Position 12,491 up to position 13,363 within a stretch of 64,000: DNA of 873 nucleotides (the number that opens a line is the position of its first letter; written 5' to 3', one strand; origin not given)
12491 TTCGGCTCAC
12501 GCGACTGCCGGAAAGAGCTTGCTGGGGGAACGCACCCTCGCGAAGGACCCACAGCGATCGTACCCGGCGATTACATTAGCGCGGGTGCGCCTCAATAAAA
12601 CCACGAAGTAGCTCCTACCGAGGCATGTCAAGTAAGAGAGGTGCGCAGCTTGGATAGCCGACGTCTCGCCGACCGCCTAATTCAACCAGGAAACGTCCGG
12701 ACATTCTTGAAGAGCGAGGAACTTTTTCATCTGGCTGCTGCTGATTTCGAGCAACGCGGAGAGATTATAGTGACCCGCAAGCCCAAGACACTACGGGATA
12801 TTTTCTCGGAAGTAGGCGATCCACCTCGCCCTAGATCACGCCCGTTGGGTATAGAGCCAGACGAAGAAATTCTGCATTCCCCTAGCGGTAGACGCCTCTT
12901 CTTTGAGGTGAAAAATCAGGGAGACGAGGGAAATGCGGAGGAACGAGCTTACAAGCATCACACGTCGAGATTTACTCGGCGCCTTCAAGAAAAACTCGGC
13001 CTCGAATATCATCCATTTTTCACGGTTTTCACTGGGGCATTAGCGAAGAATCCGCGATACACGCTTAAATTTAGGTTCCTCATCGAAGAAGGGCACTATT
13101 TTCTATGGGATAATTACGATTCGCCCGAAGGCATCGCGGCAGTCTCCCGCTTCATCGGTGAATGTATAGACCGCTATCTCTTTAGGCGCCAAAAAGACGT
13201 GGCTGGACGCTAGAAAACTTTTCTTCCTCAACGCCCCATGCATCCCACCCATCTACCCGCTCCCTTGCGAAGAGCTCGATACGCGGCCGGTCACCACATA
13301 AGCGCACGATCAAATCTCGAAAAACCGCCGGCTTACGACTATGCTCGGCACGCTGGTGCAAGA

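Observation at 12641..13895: Low-GC EcoRI/MunI-like Type II restriction-modification pair inserted into the leucine-catabolic operon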

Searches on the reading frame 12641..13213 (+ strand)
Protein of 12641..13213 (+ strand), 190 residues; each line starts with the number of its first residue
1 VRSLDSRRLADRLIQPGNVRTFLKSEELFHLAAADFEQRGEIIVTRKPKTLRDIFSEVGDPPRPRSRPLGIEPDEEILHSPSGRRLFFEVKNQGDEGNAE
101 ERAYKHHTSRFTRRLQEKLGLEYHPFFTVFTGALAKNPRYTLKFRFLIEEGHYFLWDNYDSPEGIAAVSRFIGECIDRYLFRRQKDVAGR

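Call 3: search_protein_families(library=pfam, proteins=[window:12641-13213:+], max_evalue=1)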
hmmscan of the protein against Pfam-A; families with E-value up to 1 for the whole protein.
window:12641-13213:+ (190 aa): 1 family
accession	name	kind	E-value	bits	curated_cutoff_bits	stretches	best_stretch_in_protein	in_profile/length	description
PF11407.14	RestrictionMunI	-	0.0016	18.6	25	1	69-162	75-182/193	Type II restriction enzyme MunI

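Call 4: search_protein_families(library=ncbifam, proteins=[window:12641-13213:+], max_evalue=1)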
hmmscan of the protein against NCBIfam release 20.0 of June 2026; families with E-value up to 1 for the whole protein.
window:12641-13213:+ (190 aa): 0 families

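Call 5: search_solved_structures(query=window:12641-13213:+, max_evalue=10, show_alignments=3)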
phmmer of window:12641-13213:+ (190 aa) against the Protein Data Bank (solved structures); distinct sequences matched with E-value up to 10: 1.
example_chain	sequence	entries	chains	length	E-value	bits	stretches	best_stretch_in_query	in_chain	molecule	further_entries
1d02_A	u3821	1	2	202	0.00071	22.3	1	68-165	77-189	TYPE II RESTRICTION ENZYME MUNI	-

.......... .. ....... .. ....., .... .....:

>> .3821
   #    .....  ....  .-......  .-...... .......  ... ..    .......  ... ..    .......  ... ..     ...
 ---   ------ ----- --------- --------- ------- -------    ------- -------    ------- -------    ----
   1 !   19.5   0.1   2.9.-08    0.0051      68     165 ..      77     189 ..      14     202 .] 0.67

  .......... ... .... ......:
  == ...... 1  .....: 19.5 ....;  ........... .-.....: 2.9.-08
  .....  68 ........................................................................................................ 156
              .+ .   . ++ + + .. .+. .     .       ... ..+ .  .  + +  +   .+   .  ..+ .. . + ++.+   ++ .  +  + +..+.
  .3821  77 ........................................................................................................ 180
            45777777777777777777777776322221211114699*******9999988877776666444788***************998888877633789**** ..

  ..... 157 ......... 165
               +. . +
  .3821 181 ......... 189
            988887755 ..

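Call 7: find_homologous_proteins(query=window:12641-13213:+, max_evalue=0.001)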
Query window:12641-13213:+ (190 aa): 8 proteins with E <= 0.001 among 494 candidates.
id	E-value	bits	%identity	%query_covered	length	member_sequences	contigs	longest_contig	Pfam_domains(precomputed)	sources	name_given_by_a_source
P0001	2.6e-112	391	95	98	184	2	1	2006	PF11407.15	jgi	-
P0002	1.7e-54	202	53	95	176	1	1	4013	PF11407.15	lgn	-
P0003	3.7e-53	198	53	97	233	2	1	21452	PF11407.15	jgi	-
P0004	5.3e-51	191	55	90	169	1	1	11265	PF11407.15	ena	-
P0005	7.4e-51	190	54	94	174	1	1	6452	PF11407.15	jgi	jgi:hypothetical protein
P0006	1.7e-48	183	51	94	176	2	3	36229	PF11407.15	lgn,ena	-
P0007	2.0e-45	173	51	86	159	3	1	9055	PF11407.15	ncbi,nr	ncbi:MAG TPA: hypothetical protein VJP76_07795 [Candidatus Tumulicola sp.]|nr:hypothetical protein [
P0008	4.7e-40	155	42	96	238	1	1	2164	-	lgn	-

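Call 10: search_solved_structures(query=A1, max_evalue=10, show_alignments=3)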
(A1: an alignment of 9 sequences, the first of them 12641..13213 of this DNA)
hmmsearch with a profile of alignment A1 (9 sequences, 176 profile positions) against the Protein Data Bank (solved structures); distinct sequences matched with E-value up to 10: 1.
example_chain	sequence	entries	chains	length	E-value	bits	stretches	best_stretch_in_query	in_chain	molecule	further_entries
1d02_A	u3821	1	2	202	4e-06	30.1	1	48-172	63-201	TYPE II RESTRICTION ENZYME MUNI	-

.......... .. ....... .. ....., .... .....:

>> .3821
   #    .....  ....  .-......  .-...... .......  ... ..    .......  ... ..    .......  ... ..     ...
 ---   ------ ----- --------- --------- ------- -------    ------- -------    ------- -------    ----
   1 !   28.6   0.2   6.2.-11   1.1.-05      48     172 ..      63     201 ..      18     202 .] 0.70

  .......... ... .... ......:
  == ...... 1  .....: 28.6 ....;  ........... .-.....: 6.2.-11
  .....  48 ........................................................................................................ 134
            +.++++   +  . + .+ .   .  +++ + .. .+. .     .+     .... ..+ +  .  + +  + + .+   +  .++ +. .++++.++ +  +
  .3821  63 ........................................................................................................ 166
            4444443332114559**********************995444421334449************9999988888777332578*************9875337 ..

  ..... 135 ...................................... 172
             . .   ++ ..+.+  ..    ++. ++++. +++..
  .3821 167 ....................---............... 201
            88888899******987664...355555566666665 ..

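Call 11: search_protein_families(library=pfam, alignment_id=A1, max_evalue=1)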
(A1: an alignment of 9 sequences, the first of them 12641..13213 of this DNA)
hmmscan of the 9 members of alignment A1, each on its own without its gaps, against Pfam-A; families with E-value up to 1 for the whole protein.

A. member 1, window:12641-13213:+ (190 aa): 1 family
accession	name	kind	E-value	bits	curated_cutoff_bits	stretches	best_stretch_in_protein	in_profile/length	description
PF11407.14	RestrictionMunI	-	0.0016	18.6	25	1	69-162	75-182/193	Type II restriction enzyme MunI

B. families by the number of members that match (of 9 scanned): 2 families
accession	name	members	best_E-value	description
PF11407.14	RestrictionMunI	6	3.4e-05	Type II restriction enzyme MunI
PF19186.5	DUF5868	1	0.067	Family of unknown function (DUF5868)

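Call 18: find_encoding_contigs(protein=P0006, flank=10000, max_places=3)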
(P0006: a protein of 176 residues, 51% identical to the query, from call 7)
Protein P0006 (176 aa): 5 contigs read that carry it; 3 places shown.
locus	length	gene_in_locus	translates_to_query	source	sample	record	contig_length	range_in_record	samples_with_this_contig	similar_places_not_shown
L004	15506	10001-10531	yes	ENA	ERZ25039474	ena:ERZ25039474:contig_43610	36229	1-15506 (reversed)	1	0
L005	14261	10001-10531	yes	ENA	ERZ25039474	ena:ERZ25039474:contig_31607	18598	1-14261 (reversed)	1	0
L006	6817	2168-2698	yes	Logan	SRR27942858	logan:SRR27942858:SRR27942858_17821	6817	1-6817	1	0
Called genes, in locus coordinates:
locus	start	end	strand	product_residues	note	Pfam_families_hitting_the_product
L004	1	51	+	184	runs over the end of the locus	-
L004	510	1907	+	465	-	-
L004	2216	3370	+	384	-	PF01548:DEDD_Tnp_IS110, PF02371:Transposase_20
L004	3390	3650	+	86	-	-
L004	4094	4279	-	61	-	-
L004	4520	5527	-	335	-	-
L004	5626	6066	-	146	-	-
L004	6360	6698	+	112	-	-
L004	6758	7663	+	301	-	-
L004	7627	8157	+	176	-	-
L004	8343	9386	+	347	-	PF01436:NHL (faint)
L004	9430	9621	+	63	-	-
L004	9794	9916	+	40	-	-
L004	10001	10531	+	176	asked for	PF11407:RestrictionMunI (faint)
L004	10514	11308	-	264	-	PF05063:MT-A70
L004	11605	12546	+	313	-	PF00196:GerE (weak)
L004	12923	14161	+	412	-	-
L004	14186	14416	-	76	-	-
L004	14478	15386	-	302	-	-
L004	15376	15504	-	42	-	?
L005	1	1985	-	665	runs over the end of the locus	-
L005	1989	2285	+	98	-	-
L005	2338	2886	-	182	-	-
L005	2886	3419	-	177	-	-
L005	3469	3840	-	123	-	-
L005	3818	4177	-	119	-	-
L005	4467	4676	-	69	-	PF12844:HTH_19, PF13560:HTH_31, PF01381:HTH_3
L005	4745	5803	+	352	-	-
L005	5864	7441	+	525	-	PF01867:Cas_Cas1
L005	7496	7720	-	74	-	-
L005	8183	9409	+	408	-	PF10282:Lactonase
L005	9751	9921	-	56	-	-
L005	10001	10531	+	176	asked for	PF11407:RestrictionMunI (faint)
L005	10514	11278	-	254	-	PF05063:MT-A70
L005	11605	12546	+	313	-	PF00196:GerE (weak)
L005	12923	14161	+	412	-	-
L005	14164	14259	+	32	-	?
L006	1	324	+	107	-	?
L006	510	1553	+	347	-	PF01436:NHL (faint)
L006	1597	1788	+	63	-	-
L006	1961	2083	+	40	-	-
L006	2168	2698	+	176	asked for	PF11407:RestrictionMunI (faint)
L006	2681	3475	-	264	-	PF05063:MT-A70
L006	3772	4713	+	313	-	PF00196:GerE (weak)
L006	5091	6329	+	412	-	-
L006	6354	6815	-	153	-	?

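Call 19: find_encoding_contigs(protein=P0003, flank=10000, max_places=2)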
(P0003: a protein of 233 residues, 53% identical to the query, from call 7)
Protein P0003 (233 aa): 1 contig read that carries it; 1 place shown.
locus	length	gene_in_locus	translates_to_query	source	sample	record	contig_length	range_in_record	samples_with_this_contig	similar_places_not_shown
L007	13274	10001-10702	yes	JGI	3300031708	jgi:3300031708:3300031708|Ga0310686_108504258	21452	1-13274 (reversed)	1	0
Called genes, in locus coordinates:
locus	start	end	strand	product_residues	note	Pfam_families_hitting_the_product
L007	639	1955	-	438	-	-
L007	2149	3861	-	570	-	PF01867:Cas_Cas1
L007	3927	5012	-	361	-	-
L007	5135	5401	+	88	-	PF13560:HTH_31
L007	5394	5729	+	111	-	-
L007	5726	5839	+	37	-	-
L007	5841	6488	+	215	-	-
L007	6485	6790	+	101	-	-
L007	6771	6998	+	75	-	-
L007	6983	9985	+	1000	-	-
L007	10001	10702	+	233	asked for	PF11407:RestrictionMunI (weak)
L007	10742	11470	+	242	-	PF05063:MT-A70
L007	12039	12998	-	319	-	PF01548:DEDD_Tnp_IS110, PF02371:Transposase_20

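Call 20: find_encoding_contigs(protein=P0004, flank=10000, max_places=2)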
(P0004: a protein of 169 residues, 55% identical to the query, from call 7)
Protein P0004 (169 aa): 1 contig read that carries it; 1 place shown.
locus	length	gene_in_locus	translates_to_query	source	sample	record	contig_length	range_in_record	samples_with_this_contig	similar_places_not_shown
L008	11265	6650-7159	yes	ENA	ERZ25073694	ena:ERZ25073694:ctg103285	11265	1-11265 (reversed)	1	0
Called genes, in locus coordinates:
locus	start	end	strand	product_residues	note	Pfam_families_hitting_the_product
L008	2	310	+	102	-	?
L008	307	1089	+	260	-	-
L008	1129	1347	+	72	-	-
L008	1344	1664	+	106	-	-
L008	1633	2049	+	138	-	-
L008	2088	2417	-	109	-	-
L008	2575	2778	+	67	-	-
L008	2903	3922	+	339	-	-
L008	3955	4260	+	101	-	-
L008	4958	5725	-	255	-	PF08861:DUF1828, PF08862:DUF1829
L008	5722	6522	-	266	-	PF22398:DUF6978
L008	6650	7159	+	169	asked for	PF11407:RestrictionMunI (weak)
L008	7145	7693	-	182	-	PF05063:MT-A70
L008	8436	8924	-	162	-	PF00441:Acyl-CoA_dh_1, PF22924:ACOX_C_alpha1 (weak), PF08028:Acyl-CoA_dh_2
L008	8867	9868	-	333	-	PF02771:Acyl-CoA_dh_N, PF02770:Acyl-CoA_dh_M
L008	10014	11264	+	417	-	?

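Call 21: predict_structure(alignment_id=A1)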
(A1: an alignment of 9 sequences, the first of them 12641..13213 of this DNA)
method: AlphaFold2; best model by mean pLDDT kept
length: 190 residues; sequences in the alignment: 9
mean_pLDDT: 78.3   pTM: 0.78
mean pLDDT of the five models: 78.3, 76.5, 76.4, 75.7, 74.4
residues with pLDDT >= 90: 75; 70-90: 63; 50-70: 18; < 50: 34
segments of 3 or more residues with pLDDT < 50: 1-7, 14-21, 58-69, 185-190
pLDDT, mean of each block of 10 residues (from residue 1): 46 46 80 91 93 64 45 90 94 69 80 87 93 87 86 91 94 95 55
secondary structure, 60 per line:
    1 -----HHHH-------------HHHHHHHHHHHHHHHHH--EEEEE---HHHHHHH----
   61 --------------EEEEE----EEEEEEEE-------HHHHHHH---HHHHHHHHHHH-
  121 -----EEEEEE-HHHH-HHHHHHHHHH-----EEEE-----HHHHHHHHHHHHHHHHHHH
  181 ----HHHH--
elements in order: H6-9 H23-39 E42-46 H50-56 E75-79 E84-91 H99-105 H109-119 E126-131 H133-136 H138-147 E153-156 H162-180 H185-188

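Call 33: find_encoding_contigs(protein=P0007, flank=10000, max_places=2)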
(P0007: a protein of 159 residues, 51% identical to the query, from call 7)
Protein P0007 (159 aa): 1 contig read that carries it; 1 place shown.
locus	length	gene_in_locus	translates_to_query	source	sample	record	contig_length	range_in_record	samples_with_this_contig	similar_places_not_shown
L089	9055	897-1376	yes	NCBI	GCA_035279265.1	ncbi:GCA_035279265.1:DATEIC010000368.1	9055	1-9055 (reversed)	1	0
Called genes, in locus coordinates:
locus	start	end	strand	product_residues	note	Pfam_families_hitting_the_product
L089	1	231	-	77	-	?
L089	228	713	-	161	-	-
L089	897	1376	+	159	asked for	PF11407:RestrictionMunI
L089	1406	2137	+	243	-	PF05063:MT-A70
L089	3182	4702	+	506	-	PF00239:Resolvase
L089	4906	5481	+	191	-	-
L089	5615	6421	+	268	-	PF00106:adh_short, PF08659:KR, PF13561:adh_short_C2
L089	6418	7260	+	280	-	PF00106:adh_short, PF08659:KR, PF13561:adh_short_C2, PF08643:DUF1776 (weak)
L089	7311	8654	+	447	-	PF00587:tRNA-synt_2b, PF03129:HGTP_anticodon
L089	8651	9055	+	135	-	PF01326:PPDK_N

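Call 34: find_encoding_contigs(protein=P0005, flank=10000, max_places=2)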
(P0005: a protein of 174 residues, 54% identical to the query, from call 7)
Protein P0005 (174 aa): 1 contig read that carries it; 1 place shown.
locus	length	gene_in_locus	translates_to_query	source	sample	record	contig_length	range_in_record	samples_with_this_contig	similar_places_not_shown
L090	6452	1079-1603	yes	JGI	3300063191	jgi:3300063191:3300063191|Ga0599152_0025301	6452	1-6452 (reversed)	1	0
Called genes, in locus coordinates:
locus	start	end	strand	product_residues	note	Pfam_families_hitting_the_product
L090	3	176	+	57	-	?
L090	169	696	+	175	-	-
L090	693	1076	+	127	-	PF10544:T5orf172 (weak)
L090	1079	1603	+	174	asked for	PF11407:RestrictionMunI (faint)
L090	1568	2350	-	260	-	PF05063:MT-A70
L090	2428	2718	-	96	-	PF13560:HTH_31 (weak), PF01381:HTH_3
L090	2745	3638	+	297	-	-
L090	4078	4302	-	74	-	-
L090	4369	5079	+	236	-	PF00239:Resolvase, PF07508:Recombinase (weak)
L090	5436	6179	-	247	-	PF12705:PDDEXK_1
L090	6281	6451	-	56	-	?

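Call 35: find_encoding_contigs(protein=P0002, flank=10000, max_places=2)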
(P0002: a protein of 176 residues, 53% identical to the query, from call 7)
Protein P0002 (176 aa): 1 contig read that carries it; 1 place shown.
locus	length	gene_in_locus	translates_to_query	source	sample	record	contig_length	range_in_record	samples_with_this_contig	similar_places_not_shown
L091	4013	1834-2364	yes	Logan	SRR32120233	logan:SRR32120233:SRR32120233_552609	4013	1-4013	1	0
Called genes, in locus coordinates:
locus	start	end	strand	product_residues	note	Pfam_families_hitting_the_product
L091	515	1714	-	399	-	-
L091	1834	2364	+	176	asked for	PF11407:RestrictionMunI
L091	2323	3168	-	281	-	PF05063:MT-A70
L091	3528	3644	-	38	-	-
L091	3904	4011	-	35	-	?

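Call 43: search_protein_families(library=padloc, proteins=[window:12650-13213:+], max_evalue=0.1)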
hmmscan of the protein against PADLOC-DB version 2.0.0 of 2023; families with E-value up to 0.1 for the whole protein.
window:12650-13213:+ (187 aa): 2 families
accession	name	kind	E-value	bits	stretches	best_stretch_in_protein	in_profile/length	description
PDLC03567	REase_II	-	3.4e-33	113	1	1-177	3-165/178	Type II restriction enzyme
PDLC03520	REase_II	-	0.00038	18.4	1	92-162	114-189/202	Type II restriction enzyme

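Call 44: find_related_loci(query=A1, collection=viral_contigs, flank=5000)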
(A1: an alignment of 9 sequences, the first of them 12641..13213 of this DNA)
Query A1 (190 aa) in viral_contigs; peptide patterns used: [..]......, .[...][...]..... (x = any residue, [..] = any of these).
80 stretches matched a pattern, but none encodes a relative of the query by tblastn (E <= 1e-3).

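Call 45: search_dna_similar(query=window:12650-13213:+, collection=plasmids, mode=protein, max_evalue=0.01)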
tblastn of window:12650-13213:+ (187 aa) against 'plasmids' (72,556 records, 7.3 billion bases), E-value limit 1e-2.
No match.

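Call 67: search_protein_representatives(alignment_id=A1)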
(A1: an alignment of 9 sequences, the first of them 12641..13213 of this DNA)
Query: 9 sequences, 176 profile positions. Proteins with E-value up to 0.001 (for the whole library): 149; up to 1e-10: 74; up to 1e-30: 18. The best 149 are listed.
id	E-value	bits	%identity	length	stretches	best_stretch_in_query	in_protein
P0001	2.4e-86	304.4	-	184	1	1-174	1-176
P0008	5.6e-80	283.6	-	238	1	1-175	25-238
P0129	4.1e-44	166.9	-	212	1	1-172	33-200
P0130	8.6e-41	156.0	-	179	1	1-173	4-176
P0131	3.4e-40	154.1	-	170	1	6-154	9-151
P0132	4.9e-40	153.6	-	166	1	5-172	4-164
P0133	1.5e-39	152.0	-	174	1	1-153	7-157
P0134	5.7e-38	146.9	-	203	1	4-171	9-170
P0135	1.2e-37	145.8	-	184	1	3-165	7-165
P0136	6.7e-37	143.4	-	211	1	1-158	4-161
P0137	8.6e-36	139.8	-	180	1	5-153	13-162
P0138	1.3e-35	139.1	-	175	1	4-155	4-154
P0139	1.6e-35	138.9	-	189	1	4-170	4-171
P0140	2.8e-35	138.1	-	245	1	2-152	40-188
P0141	1.3e-34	135.9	-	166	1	2-173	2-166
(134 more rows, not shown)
